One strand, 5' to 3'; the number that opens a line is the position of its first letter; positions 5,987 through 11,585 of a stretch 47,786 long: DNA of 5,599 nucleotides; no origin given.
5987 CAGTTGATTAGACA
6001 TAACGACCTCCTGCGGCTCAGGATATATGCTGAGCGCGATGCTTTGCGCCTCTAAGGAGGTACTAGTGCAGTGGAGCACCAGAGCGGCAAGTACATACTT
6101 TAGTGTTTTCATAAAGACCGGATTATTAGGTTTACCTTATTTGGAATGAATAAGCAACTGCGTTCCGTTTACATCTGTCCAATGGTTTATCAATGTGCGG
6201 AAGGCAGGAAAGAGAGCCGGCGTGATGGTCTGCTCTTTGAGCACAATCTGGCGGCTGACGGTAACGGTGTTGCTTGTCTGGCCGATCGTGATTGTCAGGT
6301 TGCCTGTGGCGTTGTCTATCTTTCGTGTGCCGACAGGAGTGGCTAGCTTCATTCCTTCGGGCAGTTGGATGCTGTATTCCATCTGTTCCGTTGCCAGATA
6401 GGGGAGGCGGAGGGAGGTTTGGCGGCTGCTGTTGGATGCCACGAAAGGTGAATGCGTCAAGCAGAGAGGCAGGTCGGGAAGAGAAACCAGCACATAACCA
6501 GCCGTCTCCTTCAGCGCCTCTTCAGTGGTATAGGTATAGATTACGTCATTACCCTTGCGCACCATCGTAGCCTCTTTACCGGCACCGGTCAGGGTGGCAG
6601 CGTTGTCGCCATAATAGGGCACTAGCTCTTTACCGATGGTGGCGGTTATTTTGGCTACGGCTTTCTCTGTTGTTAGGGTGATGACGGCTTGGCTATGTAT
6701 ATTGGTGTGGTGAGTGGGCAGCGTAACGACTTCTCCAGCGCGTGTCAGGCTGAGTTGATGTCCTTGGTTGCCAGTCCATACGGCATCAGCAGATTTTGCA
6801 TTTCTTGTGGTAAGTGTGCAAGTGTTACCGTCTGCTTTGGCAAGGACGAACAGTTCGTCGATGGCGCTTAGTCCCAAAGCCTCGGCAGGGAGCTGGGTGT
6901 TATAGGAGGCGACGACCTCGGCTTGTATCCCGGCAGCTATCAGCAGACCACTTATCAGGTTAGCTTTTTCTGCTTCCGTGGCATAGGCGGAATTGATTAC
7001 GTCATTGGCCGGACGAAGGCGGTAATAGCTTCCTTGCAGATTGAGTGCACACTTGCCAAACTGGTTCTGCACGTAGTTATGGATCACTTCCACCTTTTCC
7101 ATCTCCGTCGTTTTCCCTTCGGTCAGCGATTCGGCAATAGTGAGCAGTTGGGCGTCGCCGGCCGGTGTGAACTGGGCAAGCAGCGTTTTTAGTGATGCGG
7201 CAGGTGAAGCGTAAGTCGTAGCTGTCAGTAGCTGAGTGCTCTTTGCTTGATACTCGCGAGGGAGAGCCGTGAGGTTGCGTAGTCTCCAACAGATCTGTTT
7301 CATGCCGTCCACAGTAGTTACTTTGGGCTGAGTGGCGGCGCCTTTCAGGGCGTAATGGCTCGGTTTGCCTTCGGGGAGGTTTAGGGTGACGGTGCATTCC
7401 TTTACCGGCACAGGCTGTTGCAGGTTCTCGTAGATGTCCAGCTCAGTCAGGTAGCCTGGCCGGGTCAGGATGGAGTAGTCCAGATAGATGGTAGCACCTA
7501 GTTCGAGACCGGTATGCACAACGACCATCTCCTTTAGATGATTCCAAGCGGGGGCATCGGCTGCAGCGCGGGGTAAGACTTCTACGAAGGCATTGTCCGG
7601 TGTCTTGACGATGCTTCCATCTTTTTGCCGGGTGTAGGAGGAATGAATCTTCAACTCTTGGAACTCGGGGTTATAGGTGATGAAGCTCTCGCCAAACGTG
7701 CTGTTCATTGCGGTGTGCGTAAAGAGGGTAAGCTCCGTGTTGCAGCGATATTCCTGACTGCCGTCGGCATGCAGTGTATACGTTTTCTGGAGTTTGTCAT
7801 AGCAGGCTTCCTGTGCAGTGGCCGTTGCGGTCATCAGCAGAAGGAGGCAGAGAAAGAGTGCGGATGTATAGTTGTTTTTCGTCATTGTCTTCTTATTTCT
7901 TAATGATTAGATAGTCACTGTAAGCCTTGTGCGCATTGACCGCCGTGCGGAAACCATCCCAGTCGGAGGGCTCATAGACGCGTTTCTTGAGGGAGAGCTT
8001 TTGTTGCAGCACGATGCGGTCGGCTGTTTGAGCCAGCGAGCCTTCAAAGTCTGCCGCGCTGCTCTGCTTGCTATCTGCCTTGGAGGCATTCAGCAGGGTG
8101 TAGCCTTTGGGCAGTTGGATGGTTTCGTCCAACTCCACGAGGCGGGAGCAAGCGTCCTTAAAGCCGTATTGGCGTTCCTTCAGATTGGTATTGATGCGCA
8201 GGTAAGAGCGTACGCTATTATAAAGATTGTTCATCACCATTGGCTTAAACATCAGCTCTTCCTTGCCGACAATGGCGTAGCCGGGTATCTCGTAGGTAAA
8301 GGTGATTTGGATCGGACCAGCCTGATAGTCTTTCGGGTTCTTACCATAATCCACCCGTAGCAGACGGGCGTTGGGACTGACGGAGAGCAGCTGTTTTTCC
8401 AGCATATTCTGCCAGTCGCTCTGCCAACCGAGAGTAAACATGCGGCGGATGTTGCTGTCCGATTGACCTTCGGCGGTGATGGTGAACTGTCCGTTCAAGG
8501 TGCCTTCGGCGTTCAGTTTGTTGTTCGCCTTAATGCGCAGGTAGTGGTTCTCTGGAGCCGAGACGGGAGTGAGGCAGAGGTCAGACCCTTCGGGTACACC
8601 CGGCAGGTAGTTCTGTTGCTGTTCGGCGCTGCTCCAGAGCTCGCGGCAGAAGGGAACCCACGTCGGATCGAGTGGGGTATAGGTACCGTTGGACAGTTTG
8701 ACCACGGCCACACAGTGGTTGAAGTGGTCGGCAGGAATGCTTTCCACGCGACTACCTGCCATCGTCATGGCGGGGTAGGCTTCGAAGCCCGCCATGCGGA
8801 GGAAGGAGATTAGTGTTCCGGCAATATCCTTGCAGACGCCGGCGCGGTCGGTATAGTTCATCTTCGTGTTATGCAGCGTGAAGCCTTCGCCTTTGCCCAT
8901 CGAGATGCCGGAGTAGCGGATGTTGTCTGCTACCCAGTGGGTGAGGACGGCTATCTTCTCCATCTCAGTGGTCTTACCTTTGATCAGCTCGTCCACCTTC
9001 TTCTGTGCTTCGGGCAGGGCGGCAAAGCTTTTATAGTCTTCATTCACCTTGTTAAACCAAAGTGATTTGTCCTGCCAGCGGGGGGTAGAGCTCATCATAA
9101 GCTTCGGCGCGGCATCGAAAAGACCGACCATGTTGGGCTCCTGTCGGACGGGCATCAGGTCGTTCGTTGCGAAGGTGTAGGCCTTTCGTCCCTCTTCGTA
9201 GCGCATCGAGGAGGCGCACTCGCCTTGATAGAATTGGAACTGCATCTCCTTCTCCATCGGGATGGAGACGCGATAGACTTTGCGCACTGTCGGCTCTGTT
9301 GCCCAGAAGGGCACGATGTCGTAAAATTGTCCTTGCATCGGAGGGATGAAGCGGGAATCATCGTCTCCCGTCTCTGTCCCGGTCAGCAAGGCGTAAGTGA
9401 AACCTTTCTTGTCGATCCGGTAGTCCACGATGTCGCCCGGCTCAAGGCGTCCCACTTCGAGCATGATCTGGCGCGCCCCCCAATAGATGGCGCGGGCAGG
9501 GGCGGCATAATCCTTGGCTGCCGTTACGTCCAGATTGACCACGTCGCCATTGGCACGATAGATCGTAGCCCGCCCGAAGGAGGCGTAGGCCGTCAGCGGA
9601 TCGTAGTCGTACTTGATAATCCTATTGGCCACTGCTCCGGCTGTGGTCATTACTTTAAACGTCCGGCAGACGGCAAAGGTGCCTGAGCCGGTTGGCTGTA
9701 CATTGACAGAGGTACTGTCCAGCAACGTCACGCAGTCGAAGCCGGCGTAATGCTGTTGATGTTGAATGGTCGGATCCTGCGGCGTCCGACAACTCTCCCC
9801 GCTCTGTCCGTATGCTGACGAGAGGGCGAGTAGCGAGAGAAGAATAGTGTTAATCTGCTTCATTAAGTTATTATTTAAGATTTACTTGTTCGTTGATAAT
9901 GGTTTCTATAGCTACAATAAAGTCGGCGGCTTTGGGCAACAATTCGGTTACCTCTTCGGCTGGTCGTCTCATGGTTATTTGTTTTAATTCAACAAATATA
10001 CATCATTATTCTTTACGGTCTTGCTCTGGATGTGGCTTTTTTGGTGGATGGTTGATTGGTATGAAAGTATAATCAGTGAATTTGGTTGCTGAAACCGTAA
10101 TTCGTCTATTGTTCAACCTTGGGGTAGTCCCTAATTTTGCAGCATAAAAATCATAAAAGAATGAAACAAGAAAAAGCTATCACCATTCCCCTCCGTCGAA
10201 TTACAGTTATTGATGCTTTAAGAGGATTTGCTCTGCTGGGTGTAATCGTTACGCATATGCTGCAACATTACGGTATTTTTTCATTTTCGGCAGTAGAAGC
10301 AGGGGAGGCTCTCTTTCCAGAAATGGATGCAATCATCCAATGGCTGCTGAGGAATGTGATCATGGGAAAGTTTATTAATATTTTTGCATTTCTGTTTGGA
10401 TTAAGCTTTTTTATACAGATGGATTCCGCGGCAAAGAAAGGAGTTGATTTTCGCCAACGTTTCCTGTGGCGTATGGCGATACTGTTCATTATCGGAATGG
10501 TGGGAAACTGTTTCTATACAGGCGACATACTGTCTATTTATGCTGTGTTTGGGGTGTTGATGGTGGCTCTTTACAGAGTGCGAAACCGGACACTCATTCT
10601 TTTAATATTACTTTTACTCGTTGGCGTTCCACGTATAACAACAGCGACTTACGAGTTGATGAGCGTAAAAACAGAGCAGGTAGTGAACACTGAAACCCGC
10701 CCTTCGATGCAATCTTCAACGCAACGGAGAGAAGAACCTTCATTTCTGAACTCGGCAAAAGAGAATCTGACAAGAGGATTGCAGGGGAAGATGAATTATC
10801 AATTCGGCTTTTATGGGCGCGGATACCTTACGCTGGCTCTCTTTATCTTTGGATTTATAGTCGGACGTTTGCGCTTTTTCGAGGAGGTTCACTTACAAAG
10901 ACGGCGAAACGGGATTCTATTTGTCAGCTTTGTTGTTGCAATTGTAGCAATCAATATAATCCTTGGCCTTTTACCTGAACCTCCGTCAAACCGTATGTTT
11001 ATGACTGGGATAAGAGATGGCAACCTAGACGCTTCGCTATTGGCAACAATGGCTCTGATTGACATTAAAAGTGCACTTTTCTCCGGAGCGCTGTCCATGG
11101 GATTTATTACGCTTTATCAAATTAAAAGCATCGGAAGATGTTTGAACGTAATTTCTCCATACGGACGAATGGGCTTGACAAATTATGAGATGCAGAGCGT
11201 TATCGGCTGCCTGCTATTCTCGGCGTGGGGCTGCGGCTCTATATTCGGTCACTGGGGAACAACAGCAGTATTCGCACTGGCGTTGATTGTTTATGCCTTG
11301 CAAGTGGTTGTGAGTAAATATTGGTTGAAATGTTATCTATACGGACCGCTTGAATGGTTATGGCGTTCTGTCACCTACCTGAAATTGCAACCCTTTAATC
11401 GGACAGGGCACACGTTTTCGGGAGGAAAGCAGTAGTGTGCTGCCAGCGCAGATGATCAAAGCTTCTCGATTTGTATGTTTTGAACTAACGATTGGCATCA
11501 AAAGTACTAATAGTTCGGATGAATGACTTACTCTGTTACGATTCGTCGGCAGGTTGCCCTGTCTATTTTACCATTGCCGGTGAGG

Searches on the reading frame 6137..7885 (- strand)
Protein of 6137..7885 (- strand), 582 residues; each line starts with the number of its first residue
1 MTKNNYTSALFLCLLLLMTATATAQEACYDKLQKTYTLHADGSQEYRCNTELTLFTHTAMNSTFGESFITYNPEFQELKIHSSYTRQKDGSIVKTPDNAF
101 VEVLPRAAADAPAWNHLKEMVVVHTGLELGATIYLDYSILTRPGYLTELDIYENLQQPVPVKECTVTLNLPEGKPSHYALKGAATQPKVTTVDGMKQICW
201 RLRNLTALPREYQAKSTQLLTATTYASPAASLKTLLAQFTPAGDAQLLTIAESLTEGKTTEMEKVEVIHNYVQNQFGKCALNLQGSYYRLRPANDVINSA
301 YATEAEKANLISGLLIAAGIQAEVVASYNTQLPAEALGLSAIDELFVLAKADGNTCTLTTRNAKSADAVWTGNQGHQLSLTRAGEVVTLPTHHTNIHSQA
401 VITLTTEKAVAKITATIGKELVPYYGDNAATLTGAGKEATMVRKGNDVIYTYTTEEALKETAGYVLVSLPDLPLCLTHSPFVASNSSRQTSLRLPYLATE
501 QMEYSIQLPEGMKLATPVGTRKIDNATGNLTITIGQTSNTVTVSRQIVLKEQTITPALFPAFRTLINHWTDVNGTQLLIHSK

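Call 9: search_protein_families(library=pfam, proteins=[window:6137-7885:-], max_evalue=0.001)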
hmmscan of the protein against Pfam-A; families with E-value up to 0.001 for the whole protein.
window:6137-7885:- (582 aa): 3 families
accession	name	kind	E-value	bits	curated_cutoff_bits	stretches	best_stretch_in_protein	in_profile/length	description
PF12969.12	DUF3857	-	1e-38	133.5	24.6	1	40-207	1-168/170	Domain of Unknown Function with PDB structure (DUF3857)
PF12970.12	DUF3858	-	3.8e-30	104.9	27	1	464-578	1-115/116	Domain of Unknown Function with PDB structure (DUF3858)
PF01841.26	Transglut_core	-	2.1e-05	25.2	23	1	249-331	2-81/108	Transglutaminase-like superfamily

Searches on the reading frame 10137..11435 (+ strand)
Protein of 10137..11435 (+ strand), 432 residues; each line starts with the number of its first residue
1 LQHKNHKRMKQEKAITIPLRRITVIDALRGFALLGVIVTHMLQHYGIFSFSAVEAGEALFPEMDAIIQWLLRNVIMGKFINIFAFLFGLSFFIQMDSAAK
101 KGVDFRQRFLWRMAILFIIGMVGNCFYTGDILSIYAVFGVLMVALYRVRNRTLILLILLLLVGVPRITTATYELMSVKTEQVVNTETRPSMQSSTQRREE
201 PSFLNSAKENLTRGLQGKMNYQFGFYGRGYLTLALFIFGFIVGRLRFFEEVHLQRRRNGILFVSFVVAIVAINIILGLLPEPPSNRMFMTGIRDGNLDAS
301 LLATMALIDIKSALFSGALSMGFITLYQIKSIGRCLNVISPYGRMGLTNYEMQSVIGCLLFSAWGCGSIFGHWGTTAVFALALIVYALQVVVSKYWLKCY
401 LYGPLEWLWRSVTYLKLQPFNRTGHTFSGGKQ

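Call 9: search_protein_families(library=pfam, proteins=[window:10137-11435:+], max_evalue=0.001)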
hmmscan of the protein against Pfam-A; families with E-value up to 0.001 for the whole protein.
window:10137-11435:+ (432 aa): 2 families
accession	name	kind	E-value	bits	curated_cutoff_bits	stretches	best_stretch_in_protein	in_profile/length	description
PF04235.18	DUF418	-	7.6e-29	101.2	23.6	1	243-416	2-163/163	Protein of unknown function (DUF418)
PF07786.18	HGSNAT_cat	-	0.00048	20.2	22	1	21-174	1-130/222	Heparan-alpha-glucosaminide N-acetyltransferase, catalytic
